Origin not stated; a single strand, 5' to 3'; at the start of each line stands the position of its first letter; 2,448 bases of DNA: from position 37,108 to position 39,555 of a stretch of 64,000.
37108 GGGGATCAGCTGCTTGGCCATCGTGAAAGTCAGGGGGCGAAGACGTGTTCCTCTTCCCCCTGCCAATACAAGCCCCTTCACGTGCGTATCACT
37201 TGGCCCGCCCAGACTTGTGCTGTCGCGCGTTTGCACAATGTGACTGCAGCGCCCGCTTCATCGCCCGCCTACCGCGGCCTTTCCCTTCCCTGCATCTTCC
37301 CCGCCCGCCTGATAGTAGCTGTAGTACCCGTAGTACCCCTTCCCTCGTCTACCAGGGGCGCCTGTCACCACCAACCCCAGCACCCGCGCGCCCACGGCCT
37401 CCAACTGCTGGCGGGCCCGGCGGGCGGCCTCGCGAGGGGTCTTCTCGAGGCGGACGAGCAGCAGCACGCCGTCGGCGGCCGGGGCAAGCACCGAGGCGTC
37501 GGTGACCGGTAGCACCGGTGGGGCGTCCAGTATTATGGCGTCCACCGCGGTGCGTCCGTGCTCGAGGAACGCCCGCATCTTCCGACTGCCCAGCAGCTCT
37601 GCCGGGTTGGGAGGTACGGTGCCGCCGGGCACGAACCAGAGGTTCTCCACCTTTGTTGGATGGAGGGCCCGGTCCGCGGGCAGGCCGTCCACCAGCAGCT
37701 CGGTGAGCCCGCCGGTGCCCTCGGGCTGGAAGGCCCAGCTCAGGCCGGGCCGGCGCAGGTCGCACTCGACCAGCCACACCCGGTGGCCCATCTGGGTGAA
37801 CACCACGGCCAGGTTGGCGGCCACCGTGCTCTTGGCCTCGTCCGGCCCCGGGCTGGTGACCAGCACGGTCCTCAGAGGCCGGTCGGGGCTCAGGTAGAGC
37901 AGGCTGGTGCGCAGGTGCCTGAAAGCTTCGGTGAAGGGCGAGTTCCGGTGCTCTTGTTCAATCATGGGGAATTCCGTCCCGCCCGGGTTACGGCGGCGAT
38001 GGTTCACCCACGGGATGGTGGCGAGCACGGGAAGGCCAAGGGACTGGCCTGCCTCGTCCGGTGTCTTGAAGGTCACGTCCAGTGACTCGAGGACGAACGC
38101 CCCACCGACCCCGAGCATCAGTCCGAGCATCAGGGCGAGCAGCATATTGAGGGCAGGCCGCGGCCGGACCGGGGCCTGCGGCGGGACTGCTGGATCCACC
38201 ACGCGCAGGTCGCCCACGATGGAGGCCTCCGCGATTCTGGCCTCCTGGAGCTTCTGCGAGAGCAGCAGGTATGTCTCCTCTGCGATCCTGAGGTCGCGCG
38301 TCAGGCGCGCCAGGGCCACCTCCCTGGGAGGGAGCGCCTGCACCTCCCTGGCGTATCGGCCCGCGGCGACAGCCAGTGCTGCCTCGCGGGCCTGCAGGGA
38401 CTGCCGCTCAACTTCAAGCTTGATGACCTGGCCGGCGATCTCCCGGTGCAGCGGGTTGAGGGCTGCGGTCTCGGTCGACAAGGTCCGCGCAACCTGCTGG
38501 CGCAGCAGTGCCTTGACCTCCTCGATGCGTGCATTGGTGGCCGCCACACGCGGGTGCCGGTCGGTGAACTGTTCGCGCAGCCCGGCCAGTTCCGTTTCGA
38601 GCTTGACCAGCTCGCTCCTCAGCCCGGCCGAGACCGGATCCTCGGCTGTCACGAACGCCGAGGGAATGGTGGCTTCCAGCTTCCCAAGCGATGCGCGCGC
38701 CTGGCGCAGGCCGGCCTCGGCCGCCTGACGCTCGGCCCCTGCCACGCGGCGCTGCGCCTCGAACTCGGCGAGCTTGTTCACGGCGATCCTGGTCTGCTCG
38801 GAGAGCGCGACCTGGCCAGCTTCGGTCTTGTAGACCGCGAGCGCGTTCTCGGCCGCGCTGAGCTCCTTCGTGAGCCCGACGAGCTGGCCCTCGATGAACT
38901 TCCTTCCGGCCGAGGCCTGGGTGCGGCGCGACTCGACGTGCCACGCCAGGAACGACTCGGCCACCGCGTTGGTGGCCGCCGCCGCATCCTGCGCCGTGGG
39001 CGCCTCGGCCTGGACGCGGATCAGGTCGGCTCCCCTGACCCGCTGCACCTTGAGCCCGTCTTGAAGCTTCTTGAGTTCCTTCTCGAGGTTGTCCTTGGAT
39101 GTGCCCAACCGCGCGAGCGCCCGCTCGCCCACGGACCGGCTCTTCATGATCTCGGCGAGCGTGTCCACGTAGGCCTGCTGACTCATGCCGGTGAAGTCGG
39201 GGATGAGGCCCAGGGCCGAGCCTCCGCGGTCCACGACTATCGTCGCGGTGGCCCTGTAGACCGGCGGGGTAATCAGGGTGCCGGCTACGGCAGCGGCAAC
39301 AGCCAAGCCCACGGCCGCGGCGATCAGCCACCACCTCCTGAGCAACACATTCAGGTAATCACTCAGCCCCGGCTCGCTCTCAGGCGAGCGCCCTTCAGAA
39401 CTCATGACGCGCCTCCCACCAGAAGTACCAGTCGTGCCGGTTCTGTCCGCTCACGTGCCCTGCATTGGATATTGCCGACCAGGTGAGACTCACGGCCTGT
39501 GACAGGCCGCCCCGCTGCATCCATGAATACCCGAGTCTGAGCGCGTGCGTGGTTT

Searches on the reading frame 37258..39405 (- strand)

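Call 54: search_protein_families(library=ncbifam, proteins=[window:37258-39405:-], max_evalue=1e-10)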
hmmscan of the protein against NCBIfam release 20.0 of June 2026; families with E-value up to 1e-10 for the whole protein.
window:37258-39405:- (715 aa): 9 families
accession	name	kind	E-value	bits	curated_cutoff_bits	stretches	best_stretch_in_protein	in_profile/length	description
TIGR01005.1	eps_transp_fam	subfamily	1.3e-63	215.4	411.7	1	106-681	134-716/754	exopolysaccharide transport protein family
NF008568.0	PRK11519.1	equivalog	1.3e-62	212.1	1068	1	338-697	345-713/720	tyrosine-protein kinase Wzc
TIGR03007.1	pepcterm_ChnLen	equivalog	2.4e-56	191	278.85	1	16-471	5-467/498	XrtA system polysaccharide chain length determinant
NF007350.0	PRK09841.1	equivalog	6.2e-54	183.3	1248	1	330-699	337-719/726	tyrosine-protein kinase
TIGR01007.1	eps_fam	subfamily_domain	3.4e-45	154.1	108.05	1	493-697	1-202/204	polysaccharide biosynthesis tyrosine autokinase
TIGR03017.1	EpsF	equivalog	2.4e-37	128.7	422.75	1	15-464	4-443/444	chain length determinant protein EpsF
TIGR03029.1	EpsG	equivalog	8.1e-34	117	313.8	1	488-681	80-273/274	chain length determinant protein tyrosine kinase EpsG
TIGR03018.1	pepcterm_TyrKin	hypoth_equivalog_domain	1.8e-33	115.6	230.65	1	482-679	2-205/207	XrtA-associated tyrosine autokinase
TIGR01006.1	polys_exp_MPA1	subfamily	2.3e-13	50.1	296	0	388-468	145-225/226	CspC family polysaccharide chain length determinant protein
